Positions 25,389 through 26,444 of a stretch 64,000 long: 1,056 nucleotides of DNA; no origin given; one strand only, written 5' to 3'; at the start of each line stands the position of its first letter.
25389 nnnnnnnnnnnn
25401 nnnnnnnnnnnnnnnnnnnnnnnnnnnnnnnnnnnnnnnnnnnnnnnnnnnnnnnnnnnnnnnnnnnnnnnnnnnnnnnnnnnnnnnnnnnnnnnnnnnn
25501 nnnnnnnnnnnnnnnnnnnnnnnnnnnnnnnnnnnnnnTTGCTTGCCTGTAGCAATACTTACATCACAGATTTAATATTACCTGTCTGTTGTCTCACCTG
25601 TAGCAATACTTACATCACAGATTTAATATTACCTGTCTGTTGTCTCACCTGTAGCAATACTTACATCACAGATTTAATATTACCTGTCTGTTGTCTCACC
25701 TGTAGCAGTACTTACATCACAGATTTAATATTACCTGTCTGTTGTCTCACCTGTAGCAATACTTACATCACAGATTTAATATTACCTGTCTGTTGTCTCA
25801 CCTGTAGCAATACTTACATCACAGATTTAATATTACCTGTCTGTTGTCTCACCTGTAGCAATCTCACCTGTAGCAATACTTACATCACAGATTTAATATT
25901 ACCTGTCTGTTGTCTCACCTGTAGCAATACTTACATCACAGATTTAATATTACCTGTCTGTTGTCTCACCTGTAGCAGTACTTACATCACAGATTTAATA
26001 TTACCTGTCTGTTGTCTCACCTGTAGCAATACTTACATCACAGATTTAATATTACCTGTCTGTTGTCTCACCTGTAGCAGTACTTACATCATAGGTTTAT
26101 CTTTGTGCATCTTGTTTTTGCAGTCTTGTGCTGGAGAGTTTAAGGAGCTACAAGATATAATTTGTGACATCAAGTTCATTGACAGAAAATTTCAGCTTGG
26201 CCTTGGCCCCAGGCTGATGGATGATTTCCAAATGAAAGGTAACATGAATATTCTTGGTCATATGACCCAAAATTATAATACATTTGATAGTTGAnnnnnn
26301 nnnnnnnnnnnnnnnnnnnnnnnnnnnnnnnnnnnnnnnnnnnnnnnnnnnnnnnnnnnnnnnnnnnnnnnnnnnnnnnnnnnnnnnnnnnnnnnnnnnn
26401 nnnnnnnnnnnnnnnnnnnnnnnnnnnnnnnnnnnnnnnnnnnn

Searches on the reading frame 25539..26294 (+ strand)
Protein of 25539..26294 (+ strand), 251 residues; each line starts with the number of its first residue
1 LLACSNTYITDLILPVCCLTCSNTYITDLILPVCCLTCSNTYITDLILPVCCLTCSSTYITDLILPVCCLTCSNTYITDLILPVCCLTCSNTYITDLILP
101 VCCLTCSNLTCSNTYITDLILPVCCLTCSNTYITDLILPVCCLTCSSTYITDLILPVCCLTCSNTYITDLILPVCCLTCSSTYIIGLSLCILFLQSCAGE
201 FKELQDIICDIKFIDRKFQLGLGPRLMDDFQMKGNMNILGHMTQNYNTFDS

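Call 68: search_protein_families(library=pfam, proteins=[window:25539-26294:+], max_evalue=0.001)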
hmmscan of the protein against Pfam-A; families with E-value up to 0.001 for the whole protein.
window:25539-26294:+ (251 aa): 1 family
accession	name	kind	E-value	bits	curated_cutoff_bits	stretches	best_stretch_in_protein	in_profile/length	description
PF05628.17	Borrelia_P13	-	1.4e-07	32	25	0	47-80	75-105/138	Borrelia membrane protein P13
